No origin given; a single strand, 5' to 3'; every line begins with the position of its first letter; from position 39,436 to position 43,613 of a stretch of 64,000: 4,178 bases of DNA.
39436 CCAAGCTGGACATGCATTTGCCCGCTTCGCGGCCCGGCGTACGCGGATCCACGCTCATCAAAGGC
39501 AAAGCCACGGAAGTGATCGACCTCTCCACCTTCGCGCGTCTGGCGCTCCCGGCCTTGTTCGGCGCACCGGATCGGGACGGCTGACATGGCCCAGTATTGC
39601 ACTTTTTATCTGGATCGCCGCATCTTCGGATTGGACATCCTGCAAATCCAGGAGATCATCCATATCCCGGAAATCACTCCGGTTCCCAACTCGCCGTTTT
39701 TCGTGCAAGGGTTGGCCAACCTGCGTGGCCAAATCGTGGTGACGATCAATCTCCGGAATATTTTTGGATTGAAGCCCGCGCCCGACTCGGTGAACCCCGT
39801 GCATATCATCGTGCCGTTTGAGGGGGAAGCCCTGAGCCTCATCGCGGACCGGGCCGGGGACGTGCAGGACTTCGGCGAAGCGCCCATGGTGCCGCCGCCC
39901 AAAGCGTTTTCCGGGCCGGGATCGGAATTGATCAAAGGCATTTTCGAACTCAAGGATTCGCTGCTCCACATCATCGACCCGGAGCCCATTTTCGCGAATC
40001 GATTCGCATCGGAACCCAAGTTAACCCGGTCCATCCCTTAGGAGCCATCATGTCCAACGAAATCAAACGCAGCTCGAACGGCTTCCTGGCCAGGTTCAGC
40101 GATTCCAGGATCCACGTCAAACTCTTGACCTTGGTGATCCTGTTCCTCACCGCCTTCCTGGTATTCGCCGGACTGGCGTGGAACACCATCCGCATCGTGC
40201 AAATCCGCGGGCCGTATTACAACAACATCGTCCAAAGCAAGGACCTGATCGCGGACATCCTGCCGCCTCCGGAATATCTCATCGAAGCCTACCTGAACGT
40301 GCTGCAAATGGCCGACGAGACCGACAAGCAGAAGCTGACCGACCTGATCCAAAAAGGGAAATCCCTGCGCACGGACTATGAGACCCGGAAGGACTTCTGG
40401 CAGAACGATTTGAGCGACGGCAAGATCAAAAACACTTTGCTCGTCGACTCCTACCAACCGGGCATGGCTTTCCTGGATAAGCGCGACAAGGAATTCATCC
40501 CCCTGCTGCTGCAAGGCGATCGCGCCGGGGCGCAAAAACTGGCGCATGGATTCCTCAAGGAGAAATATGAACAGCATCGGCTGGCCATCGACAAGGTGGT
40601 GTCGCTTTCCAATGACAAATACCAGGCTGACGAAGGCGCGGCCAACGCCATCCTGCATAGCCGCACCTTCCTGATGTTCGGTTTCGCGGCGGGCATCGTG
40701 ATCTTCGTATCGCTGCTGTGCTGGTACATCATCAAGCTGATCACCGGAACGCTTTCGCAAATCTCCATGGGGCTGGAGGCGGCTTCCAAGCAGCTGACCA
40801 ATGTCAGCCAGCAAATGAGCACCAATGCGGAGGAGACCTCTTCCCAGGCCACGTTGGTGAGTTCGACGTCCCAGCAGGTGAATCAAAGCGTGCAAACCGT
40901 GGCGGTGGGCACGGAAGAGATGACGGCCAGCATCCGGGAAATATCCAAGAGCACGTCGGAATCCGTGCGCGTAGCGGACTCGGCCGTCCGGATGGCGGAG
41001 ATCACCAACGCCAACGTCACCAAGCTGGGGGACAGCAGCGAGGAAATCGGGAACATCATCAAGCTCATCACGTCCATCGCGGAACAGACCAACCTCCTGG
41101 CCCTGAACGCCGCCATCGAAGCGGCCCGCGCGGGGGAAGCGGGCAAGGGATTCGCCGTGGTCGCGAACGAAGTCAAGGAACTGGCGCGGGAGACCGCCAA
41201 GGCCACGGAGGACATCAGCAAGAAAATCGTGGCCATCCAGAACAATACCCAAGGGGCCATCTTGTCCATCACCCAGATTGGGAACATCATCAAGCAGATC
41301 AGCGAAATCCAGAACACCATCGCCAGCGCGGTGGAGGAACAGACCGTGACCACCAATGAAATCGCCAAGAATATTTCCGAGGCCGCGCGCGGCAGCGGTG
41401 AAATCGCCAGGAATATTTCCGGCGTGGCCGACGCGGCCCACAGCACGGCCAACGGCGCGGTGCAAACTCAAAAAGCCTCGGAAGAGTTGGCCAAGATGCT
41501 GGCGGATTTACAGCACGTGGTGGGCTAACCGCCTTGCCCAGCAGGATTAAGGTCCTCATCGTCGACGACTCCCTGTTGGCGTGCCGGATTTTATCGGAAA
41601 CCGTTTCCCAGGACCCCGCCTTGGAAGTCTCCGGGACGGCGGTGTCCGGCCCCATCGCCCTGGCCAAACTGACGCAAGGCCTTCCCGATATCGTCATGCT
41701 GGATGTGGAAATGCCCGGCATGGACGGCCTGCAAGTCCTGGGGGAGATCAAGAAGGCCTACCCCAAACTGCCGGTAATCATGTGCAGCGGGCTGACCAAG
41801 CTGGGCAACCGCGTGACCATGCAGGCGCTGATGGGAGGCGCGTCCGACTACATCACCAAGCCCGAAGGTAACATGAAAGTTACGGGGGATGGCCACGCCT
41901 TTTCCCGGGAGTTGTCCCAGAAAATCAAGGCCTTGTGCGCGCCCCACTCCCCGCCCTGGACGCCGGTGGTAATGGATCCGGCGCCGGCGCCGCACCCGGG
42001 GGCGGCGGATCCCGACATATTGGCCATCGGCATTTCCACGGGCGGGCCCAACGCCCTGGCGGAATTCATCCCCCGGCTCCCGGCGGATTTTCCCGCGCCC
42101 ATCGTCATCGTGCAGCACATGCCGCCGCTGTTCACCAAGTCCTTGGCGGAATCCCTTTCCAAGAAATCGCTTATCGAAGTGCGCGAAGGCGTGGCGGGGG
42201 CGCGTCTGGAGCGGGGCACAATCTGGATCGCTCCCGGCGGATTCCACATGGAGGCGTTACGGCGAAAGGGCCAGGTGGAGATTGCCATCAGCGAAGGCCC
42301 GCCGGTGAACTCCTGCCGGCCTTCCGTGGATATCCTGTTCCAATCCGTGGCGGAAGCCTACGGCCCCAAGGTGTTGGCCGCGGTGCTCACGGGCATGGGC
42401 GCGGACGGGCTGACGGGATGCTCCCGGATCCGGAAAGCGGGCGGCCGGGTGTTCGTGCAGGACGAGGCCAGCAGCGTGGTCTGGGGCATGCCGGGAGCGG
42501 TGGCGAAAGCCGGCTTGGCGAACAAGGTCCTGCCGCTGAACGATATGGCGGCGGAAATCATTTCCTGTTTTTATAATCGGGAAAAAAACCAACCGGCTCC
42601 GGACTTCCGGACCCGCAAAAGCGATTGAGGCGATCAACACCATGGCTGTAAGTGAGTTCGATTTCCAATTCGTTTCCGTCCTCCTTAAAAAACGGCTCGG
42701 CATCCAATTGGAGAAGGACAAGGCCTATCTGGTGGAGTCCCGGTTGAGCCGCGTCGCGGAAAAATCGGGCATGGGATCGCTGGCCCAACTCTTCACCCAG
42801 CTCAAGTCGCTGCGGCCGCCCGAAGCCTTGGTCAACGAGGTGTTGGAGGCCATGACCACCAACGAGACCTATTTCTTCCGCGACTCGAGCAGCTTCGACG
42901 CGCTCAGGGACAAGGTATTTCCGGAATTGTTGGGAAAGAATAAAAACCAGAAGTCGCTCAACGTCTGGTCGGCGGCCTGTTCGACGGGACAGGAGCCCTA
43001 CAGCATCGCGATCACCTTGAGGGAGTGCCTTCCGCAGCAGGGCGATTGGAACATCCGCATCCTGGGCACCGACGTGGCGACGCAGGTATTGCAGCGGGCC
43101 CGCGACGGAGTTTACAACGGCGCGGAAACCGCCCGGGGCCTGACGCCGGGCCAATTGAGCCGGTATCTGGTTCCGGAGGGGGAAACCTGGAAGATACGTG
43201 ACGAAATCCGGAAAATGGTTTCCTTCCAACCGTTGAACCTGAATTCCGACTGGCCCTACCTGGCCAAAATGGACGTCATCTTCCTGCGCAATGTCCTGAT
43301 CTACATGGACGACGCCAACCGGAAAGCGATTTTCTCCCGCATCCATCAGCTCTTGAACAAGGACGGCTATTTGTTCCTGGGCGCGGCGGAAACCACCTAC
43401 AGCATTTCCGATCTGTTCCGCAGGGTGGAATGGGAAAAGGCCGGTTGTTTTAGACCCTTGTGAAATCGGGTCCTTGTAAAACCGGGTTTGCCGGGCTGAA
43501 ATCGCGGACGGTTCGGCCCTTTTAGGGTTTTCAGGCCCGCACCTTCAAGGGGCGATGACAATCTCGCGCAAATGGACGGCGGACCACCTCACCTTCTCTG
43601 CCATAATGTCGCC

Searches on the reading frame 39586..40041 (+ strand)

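Call 45: search_protein_families(library=pfam, proteins=[window:39586-40041:+])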
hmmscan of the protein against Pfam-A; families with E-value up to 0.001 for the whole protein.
window:39586-40041:+ (151 aa): 1 family
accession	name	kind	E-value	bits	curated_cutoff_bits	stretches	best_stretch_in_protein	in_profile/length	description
PF01584.24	CheW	-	6.7e-29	100.7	23.5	1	3-137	1-135/138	CheW-like domain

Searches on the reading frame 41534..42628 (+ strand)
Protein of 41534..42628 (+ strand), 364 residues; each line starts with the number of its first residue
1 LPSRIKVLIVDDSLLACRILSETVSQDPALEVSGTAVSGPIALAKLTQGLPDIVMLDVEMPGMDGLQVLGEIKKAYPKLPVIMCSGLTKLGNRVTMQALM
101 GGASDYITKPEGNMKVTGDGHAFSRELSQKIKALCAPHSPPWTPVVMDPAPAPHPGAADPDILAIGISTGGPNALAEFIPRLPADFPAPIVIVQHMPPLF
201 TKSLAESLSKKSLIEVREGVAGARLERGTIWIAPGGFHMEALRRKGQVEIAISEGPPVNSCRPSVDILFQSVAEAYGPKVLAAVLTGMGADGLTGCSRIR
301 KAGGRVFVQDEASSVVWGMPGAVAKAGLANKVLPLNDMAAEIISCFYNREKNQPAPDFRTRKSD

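Call 45: search_protein_families(library=pfam, proteins=[window:41534-42628:+])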
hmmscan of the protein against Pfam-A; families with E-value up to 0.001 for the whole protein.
window:41534-42628:+ (364 aa): 2 families
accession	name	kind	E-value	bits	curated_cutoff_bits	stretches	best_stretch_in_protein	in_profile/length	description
PF01339.22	CheB_methylest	-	4.3e-64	215.9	24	1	164-342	2-174/174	CheB methylesterase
PF00072.30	Response_reg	-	1.4e-21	77.2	30.2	1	7-112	1-102/111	Response regulator receiver domain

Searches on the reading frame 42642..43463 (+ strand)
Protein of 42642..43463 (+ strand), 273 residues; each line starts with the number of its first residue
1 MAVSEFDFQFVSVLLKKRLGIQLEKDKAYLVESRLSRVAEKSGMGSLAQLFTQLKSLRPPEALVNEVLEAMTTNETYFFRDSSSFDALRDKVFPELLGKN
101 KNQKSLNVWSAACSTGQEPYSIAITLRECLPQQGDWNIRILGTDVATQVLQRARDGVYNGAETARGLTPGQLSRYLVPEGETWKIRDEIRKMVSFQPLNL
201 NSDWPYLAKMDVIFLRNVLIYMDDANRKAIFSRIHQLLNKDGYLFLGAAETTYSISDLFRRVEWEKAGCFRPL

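Call 45: search_protein_families(library=pfam, proteins=[window:42642-43463:+])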
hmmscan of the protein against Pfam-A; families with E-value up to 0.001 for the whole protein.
window:42642-43463:+ (273 aa): 4 families
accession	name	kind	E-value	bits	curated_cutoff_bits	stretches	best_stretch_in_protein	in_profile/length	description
PF01739.24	CheR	-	7.4e-61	205.4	27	1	74-264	1-191/195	CheR methyltransferase, SAM binding domain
PF03705.20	CheR_N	-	4.6e-10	39.5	27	1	7-56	2-51/53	CheR methyltransferase, all-alpha domain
PF08242.18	Methyltransf_12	-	6e-05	24.1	30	0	192-244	50-98/98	Methyltransferase domain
PF13489.12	Methyltransf_23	-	0.00038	20.7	27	0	190-264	62-134/164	Methyltransferase domain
